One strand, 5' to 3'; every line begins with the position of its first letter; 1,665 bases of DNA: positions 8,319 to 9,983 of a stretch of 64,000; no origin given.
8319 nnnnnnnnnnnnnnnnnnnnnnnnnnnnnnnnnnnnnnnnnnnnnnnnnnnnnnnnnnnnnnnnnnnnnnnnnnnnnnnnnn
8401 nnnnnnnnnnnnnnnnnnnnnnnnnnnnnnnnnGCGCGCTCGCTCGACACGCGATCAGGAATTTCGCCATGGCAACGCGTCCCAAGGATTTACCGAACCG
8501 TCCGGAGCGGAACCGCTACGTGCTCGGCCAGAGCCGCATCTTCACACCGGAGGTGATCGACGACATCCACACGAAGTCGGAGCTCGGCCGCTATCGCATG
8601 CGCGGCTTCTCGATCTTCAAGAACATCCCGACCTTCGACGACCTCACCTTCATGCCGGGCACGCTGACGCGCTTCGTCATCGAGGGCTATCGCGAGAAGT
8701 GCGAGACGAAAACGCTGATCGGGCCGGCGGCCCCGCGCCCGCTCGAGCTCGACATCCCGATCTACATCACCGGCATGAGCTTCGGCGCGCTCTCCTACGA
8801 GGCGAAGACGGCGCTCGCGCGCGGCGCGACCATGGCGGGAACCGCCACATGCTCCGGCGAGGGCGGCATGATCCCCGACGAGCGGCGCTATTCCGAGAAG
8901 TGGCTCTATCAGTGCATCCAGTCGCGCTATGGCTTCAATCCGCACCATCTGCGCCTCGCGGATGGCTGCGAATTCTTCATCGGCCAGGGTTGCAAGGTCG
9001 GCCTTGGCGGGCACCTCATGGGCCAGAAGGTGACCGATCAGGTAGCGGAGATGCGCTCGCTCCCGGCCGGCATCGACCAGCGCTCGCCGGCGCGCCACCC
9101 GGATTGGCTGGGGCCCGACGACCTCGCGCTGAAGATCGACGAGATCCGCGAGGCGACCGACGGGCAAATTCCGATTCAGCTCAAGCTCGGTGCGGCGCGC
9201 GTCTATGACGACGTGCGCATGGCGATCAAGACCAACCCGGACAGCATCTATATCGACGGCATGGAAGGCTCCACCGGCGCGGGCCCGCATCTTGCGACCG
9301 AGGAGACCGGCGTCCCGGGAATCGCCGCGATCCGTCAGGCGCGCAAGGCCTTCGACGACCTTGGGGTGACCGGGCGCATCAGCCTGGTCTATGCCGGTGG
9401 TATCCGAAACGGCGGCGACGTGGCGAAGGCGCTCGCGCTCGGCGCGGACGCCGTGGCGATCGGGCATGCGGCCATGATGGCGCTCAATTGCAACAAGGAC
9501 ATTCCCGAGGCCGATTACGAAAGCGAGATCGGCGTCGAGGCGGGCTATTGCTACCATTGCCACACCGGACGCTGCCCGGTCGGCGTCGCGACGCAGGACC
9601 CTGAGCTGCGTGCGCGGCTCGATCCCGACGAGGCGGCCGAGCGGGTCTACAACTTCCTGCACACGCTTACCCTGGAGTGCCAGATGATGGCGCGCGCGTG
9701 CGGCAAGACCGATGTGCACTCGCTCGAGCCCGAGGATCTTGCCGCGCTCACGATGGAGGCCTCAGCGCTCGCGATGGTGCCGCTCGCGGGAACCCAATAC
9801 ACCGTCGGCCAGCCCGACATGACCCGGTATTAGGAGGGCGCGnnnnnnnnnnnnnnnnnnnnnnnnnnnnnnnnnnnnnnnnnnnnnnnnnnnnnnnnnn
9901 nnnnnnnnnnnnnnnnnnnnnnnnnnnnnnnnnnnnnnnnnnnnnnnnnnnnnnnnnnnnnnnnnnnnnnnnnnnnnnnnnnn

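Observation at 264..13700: Candidate composite island for DMF / methylated-amine catabolism: DMFase-beta-like gene fused to a gmaS-mgsABC-like N-methylglutamate module and DMGDH-family oxidases under a GntR regulator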

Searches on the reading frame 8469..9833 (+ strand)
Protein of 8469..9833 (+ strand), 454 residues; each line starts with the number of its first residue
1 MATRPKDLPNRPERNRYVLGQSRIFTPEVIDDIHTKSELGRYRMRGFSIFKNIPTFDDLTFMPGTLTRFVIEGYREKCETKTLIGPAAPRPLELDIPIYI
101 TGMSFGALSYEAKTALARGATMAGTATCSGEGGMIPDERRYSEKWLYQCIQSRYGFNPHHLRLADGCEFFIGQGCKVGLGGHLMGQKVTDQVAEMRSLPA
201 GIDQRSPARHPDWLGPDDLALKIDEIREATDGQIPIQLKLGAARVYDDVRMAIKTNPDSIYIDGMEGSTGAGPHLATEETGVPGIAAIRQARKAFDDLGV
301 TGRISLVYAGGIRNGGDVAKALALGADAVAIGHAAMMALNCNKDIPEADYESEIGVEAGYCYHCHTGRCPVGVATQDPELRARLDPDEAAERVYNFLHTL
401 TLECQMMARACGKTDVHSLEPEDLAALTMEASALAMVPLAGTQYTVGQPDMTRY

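Call 4: search_protein_families(library=pfam, proteins=[window:8469-9830:+], max_evalue=0.01)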
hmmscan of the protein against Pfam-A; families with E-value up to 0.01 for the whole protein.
seq(454 aa): 5 families
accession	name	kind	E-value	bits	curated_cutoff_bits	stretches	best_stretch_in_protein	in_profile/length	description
PF01645.23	Glu_synthase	-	1.1e-88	298.3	20.4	1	91-413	62-368/369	Conserved region in glutamate synthase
PF01070.24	FMN_dh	-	2e-11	44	24.9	1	280-341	255-311/350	FMN-dependent dehydrogenase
PF03060.21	NMO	-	6.6e-07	29.5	28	1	247-342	147-232/331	Nitronate monooxygenase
PF00478.31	IMPDH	-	8.5e-07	28.7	25.6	1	279-333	187-237/345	IMP dehydrogenase / GMP reductase domain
PF00977.27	His_biosynth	-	0.0024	17.8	23.6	1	303-348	73-118/228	Histidine biosynthesis protein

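Call 5: search_protein_families(library=ncbifam, proteins=[window:8469-9830:+], max_evalue=0.01)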
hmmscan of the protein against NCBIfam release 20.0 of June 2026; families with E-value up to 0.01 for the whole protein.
seq(454 aa): 16 families
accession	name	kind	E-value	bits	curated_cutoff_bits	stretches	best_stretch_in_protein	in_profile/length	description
NF008730.0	PRK11750.1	equivalog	2.2e-37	128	1047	1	101-412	864-1158/1490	glutamate synthase large subunit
TIGR03966.1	actino_HemFlav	equivalog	2.9e-10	39.4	470.85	1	286-342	287-341/385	pre-mycofactocin synthase MftD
TIGR01302.1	IMP_dehydrog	equivalog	4.9e-07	29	481.5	1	279-333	307-357/450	IMP dehydrogenase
NF008398.0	PRK11197.1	subfamily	8.8e-07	28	376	1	288-341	286-338/381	L-lactate dehydrogenase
TIGR02151.1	IPP_isom_2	equivalog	1.9e-06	27.1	281.3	1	281-339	243-295/338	type 2 isopentenyl-diphosphate Delta-isomerase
TIGR02708.1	L_lactate_ox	equivalog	7.5e-06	25.2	645.5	1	299-339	279-319/367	L-lactate oxidase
NF033901.1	L_lactate_LldD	exception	9e-06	24.9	550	1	286-342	284-339/377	FMN-dependent L-lactate dehydrogenase LldD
NF005311.0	PRK06843.1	equivalog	4.2e-05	22.6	779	1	280-333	237-286/404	inosine 5-monophosphate dehydrogenase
TIGR01304.1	IMP_DH_rel_2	equivalog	5.2e-05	22.7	342.1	1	284-334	235-285/365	GuaB3 family IMP dehydrogenase-related protein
TIGR03151.1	enACPred_II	equivalog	0.00014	21.3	453.1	1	303-342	161-200/307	enoyl-[acyl-carrier-protein] reductase FabK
NF005574.0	PRK07259.1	equivalog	0.00051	19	269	1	272-346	206-280/304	dihydroorotate dehydrogenase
TIGR01037.2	pyrD_sub1_fam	subfamily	0.0023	17.1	270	1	272-345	203-276/300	dihydroorotate dehydrogenase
NF003302.0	PRK04302.1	subfamily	0.003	17.3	132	1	302-344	172-214/223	triose-phosphate isomerase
TIGR00735.1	hisF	equivalog_domain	0.0069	15.7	294.55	0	304-343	75-114/254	imidazole glycerol phosphate synthase subunit HisF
NF003966.0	PRK05458.1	equivalog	0.0085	15.4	344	0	302-333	201-232/327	GMP reductase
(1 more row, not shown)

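Call 56: search_dna_similar(query=window:8469-9833:+, collection=plasmids, mode=protein, max_rows=30, max_evalue=1e-40, rows=spread)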
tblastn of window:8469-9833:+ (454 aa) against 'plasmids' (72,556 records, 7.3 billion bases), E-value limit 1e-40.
Records with a match: 257; places in all: 257; records where one place covers at least 80% of the query: 256.
Best place of each record, by identity: <60% 257.
By first word of the organism name: Rhizobium 138; Sinorhizobium 28; Acinetobacter 20; Paracoccus 9; Aminobacter 9; Paraburkholderia 6; Thioclava 5; Burkholderia 4; Shinella 4; Pseudomonas 2; and 27 more.
By predicted mobility (MOB-suite, as given by PLSDB): non-mobilizable 162; mobilizable 56; conjugative 39.
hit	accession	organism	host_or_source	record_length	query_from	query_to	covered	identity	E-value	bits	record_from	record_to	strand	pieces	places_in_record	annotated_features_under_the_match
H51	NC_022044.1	Paracoccus aminophilus JCM 7686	-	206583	1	448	99%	52.3%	5e-116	381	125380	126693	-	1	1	FMN-binding glutamate synthase family protein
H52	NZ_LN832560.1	Paracoccus aminovorans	-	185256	21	448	94%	53.4%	1e-114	377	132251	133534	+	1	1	FMN-binding glutamate synthase family protein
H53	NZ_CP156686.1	Burkholderia stagnalis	Bacterial cells,soils collected in ...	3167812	21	448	94%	53.0%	6e-123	401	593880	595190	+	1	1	none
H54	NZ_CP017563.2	Paraburkholderia sprentiae WSM5005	Lebeckia ambigua,root nodule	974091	21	448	94%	52.3%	4e-124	404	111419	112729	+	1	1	FMN-binding glutamate synthase family protein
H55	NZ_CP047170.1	Ponticoccus alexandrii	surface sea water,shallow sea, symbosis ...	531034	21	449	94%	51.9%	3e-113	373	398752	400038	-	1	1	FMN-binding glutamate synthase family protein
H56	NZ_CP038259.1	Acinetobacter baumannii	Homo sapiens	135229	18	448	95%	51.5%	8e-110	363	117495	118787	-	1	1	FMN-binding glutamate synthase family protein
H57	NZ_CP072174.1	Rhizobium sp. AB2/73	Phyla canescens,cell culture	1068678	9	448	97%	50.1%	3e-110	364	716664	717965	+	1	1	record has no annotation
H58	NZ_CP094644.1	Acinetobacter sp. PK01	mixed culture,Laboratory activated ...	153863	18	448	95%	51.0%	1e-108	360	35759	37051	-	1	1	FMN-binding glutamate synthase family protein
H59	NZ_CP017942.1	Phyllobacterium zundukense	Oxytropis triphylla,cell culture,root ...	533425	21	448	94%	51.3%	7e-111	366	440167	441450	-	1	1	FMN-binding glutamate synthase family protein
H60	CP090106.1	Sinorhizobium meliloti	Medicago,Cell culture,Plant nodule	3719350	21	448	94%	51.3%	5e-108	358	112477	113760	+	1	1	glutamate synthase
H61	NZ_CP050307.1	Rhizobium lusitanum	Oxytropis pumilio,cell culture,root ...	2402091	21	448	94%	51.0%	1e-110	365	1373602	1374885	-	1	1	none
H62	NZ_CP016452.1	Sinorhizobium sp. RAC02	Microbial isolate,Algal phycosphere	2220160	21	448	94%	51.0%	4e-110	364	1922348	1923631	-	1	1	none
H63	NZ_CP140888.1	Sinorhizobium medicae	Medicago lupulina,whole organism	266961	21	448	94%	51.0%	8e-110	363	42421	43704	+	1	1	FMN-binding glutamate synthase family protein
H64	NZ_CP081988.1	Shinella oryzae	cell culture,rhizosphere soil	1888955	21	448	94%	51.0%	1e-109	363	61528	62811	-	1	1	none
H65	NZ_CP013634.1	Rhizobium sp. N324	Phaseolus vulgaris,Whole ...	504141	21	448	94%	51.0%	2e-109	362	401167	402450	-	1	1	FMN-binding glutamate synthase family protein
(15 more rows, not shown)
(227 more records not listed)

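Call 58: get_annotated_region(hit=H51, flank=10000)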
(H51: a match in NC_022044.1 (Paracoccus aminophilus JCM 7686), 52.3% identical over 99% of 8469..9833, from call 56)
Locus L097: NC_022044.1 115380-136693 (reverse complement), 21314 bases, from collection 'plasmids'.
description: Paracoccus aminophilus JCM 7686 plasmid pAMI6, complete sequence
organism: Paracoccus aminophilus JCM 7686 (NCBI taxid 1367847)
taxonomy: Bacteria; Pseudomonadota; Alphaproteobacteria; Rhodobacterales; Paracoccaceae; Paracoccus; Paracoccus aminophilus; Paracoccus aminophilus JCM 7686
host: -; source: -; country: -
typing (MOB-suite, as given by PLSDB): non-mobilizable; replicon rep_cluster_229
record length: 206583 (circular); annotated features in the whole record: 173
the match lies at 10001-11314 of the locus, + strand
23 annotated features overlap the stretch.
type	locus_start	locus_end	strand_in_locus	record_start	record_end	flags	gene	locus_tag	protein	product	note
CDS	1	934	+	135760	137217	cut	-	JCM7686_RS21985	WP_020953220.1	short-chain fatty acyl-CoA regulator family protein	-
CDS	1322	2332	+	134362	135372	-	-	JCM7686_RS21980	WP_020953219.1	ABC transporter substrate-binding protein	-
CDS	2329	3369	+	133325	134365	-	-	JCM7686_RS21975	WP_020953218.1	iron ABC transporter permease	GO:0006826 - iron ion transport [Evidence IEA]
CDS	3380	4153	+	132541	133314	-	-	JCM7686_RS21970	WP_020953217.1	ABC transporter ATP-binding protein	-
CDS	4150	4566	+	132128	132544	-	-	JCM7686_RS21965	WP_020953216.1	pseudoazurin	-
CDS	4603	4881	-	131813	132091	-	-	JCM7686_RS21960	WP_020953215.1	hypothetical protein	-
CDS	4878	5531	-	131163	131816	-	-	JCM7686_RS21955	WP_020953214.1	hypothetical protein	-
CDS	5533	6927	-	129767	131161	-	-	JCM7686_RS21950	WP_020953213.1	amino acid permease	GO:0055085 - transmembrane transport [Evidence IEA]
CDS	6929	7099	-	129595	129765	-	-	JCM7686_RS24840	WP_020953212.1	hypothetical protein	-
CDS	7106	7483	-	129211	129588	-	-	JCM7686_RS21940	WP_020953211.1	hypothetical protein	-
CDS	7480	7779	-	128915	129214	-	-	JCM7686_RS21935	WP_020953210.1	hypothetical protein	-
CDS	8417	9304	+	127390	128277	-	-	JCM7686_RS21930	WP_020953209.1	glutamine amidotransferase family protein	-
CDS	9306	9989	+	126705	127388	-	-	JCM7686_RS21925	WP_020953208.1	GXGXG domain-containing protein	-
CDS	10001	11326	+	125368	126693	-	-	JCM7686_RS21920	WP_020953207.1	FMN-binding glutamate synthase family protein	GO:0006537 - glutamate biosynthetic process [Evidence IEA]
CDS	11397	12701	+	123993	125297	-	glnT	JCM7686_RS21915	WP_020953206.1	type III glutamate--ammonia ligase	GO:0006542 - glutamine biosynthetic process [Evidence IEA]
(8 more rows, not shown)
